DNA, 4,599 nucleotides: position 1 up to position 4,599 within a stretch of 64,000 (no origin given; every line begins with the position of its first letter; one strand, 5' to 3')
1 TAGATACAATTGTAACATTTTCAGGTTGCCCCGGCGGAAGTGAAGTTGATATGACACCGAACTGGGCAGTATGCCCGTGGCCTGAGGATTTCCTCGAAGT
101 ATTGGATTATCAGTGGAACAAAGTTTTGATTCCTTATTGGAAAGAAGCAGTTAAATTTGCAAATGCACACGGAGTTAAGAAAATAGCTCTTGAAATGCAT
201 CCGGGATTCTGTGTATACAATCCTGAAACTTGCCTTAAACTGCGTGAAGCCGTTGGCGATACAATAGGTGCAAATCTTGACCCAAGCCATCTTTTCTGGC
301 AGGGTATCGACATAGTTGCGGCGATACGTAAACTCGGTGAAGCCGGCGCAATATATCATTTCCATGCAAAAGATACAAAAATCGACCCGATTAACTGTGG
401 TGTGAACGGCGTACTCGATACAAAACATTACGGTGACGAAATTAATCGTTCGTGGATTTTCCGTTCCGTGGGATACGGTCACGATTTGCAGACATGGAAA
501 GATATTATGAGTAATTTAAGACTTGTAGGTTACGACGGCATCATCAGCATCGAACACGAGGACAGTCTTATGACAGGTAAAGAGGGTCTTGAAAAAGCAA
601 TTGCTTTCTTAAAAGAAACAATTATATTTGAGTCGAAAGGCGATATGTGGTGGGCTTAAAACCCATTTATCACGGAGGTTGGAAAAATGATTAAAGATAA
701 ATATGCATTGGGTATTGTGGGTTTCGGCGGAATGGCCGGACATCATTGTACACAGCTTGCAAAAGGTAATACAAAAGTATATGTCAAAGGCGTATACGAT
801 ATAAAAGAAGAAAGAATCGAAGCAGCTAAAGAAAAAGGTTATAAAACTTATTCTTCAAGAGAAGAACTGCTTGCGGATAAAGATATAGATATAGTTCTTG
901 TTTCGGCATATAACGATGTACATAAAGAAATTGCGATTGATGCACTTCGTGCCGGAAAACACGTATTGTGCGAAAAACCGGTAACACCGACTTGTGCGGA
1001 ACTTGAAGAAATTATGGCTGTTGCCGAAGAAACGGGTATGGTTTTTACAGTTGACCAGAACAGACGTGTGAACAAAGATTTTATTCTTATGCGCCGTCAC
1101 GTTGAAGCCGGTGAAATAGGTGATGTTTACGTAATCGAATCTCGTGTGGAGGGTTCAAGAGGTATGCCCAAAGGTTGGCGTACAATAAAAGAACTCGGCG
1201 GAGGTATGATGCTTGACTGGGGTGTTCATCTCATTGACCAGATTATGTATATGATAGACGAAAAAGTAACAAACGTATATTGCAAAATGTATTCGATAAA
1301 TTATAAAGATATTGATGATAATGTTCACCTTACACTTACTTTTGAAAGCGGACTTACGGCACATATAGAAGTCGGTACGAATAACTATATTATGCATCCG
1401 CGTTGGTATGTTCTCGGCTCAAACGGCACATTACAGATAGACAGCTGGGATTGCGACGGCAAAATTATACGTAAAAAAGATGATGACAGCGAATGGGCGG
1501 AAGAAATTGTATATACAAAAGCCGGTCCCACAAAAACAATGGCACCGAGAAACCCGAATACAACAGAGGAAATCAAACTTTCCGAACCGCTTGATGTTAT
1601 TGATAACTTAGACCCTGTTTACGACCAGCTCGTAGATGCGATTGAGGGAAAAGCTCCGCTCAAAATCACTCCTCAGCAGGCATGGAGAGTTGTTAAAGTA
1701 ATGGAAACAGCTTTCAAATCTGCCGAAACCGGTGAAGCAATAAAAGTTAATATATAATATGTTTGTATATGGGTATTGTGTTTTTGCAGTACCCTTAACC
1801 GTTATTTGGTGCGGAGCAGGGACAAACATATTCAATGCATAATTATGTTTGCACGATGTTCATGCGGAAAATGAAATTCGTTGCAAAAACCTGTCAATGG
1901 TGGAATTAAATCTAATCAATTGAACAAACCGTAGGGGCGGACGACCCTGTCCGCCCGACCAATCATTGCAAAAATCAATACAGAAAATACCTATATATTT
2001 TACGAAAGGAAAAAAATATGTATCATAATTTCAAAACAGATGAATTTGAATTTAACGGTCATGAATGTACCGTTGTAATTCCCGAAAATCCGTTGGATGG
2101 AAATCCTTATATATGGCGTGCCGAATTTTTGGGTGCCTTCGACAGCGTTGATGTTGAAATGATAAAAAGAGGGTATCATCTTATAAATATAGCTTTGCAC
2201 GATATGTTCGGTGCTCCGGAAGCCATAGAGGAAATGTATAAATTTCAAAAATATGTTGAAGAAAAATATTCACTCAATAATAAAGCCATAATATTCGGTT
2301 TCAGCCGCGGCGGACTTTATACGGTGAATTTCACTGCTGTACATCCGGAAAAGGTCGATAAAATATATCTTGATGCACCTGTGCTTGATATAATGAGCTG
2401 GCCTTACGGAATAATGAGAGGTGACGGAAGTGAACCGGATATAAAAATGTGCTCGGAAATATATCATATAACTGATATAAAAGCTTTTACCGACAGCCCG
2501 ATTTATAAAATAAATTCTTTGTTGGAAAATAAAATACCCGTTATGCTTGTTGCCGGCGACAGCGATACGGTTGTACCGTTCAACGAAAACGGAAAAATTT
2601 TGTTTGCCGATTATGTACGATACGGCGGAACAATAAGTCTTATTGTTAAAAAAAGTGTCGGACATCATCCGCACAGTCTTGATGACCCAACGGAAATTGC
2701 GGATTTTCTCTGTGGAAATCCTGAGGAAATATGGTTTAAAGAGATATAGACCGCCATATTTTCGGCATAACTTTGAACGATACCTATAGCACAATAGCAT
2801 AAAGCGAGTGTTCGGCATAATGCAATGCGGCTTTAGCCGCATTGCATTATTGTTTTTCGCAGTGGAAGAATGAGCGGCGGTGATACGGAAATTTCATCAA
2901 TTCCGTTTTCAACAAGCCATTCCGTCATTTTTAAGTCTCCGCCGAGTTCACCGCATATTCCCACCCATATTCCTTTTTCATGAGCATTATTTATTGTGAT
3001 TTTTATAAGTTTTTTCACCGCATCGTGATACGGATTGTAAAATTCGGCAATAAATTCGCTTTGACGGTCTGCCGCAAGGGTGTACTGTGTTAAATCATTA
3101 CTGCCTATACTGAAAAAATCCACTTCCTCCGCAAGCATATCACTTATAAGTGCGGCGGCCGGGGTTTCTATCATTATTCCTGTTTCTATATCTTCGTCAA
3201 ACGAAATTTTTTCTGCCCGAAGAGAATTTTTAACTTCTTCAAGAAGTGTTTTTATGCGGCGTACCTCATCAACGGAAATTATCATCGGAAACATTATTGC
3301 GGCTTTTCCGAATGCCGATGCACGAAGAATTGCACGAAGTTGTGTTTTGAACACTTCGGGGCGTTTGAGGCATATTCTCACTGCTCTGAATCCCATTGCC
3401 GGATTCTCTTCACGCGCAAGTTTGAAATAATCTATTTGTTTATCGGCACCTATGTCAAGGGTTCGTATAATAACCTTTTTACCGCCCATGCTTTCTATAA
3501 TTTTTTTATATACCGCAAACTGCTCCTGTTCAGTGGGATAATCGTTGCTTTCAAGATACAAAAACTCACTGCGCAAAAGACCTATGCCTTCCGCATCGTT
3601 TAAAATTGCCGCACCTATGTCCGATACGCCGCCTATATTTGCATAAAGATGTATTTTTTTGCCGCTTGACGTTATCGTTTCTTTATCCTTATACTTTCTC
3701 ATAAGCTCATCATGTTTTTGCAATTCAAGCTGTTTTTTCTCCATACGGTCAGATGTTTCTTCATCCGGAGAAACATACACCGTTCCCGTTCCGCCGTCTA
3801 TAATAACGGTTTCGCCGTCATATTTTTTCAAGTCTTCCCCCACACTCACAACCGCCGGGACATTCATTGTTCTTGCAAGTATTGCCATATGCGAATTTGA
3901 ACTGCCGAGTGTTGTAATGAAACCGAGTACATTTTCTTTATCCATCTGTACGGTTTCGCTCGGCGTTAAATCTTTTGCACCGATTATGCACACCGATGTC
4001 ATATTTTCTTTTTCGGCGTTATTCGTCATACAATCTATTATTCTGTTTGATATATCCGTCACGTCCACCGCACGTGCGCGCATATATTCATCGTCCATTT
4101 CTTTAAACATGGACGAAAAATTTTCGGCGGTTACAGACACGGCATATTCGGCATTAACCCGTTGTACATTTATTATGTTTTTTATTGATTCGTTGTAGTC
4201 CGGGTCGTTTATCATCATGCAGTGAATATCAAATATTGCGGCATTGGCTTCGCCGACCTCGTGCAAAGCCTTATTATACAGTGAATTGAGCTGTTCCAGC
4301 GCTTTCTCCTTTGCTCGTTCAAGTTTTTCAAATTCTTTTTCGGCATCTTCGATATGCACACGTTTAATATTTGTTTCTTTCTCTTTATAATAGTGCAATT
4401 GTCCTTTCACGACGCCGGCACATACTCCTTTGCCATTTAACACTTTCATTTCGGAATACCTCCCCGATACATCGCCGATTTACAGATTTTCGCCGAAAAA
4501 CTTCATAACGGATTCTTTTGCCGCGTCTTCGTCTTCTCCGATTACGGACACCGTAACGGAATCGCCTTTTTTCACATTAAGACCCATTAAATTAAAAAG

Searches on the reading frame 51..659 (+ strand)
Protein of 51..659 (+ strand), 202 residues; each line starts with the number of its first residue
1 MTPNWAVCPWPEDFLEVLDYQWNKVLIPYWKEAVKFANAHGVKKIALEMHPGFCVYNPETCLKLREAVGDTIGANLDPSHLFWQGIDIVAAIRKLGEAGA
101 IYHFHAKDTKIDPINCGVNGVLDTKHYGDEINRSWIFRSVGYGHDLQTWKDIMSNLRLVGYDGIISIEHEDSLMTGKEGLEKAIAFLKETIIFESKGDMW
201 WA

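Call 38: search_protein_families(library=pfam, proteins=[window:51-659:+], max_evalue=0.001)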
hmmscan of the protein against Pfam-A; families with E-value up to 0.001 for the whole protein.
window:51-659:+ (202 aa): 1 family
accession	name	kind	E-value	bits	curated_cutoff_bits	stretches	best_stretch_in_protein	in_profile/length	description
PF01261.30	AP_endonuc_2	-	8.2e-22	78.5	31.1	1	25-189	103-248/249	Xylose isomerase-like TIM barrel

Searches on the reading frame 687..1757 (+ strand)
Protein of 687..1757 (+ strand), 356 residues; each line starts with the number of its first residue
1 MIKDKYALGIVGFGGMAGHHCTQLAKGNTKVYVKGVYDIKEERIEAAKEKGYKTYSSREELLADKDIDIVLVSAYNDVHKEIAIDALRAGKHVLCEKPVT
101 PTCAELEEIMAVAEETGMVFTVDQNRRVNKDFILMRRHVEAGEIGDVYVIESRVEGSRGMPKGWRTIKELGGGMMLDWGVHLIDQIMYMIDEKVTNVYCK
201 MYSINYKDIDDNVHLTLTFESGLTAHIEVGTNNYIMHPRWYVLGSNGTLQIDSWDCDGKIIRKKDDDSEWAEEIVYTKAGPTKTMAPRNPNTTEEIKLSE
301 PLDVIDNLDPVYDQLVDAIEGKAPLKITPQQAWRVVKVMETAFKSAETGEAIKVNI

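Call 38: search_protein_families(library=pfam, proteins=[window:687-1757:+], max_evalue=0.001)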
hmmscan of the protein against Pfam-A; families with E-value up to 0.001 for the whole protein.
window:687-1757:+ (356 aa): 6 families
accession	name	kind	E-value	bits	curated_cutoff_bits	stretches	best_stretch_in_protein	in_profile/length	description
PF22725.1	GFO_IDH_MocA_C3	-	4.9e-28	98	27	1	134-249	3-123/124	GFO/IDH/MocA C-terminal domain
PF01408.29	GFO_IDH_MocA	-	1.6e-26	93.7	24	1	8-123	3-119/120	Oxidoreductase family, NAD-binding Rossmann fold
PF02894.22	GFO_IDH_MocA_C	-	2.6e-19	70.4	22.9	1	137-354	2-218/218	Oxidoreductase family, C-terminal alpha/beta domain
PF03447.22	NAD_binding_3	-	3.6e-06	28.1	24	1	12-118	1-111/116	Homoserine dehydrogenase, NAD binding domain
PF01118.30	Semialdhyde_dh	-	0.00019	22.3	26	1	9-93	3-93/121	Semialdehyde dehydrogenase, NAD binding domain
PF03446.21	NAD_binding_2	-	0.00031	21.2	21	1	8-83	2-74/161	NAD binding domain of 6-phosphogluconate dehydrogenase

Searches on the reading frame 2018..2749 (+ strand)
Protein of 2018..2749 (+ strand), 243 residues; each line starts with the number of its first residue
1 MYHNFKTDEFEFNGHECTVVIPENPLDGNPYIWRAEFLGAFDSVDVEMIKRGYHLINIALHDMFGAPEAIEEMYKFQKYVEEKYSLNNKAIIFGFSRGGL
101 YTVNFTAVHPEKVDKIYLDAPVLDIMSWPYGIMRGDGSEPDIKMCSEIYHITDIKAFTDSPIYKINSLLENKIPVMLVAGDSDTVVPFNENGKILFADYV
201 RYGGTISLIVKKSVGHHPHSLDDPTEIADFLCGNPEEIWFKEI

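Call 38: search_protein_families(library=pfam, proteins=[window:2018-2749:+], max_evalue=0.001)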
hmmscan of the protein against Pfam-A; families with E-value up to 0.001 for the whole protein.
window:2018-2749:+ (243 aa): 3 families
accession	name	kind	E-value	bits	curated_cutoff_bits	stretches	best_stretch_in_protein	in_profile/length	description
PF00561.26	Abhydrolase_1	-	7.6e-07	29.5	25.8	1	71-128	53-105/245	alpha/beta hydrolase fold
PF00326.27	Peptidase_S9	-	2.6e-06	27.5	22.6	1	77-216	53-187/213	Prolyl oligopeptidase family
PF12146.15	Hydrolase_4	-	7.2e-05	22.6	27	0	72-125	61-113/239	Serine aminopeptidase, S33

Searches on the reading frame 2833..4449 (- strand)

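Call 38: search_protein_families(library=pfam, proteins=[window:2833-4449:-], max_evalue=0.001)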
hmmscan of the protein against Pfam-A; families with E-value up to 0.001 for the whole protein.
window:2833-4449:- (538 aa): 3 families
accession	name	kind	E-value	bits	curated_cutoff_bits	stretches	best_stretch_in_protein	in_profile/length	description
PF02896.24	PEP-utilizers_C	-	9.9e-113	376.6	22.8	1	250-536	4-290/293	PEP-utilising enzyme, PEP-binding domain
PF05524.18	PEP-utilisers_N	-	2.2e-32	112.2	24.4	1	5-126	1-121/121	PEP-utilising enzyme, N-terminal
PF00391.29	PEP-utilizers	-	1.6e-20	72.9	23.1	1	154-222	5-72/72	PEP-utilising enzyme, mobile domain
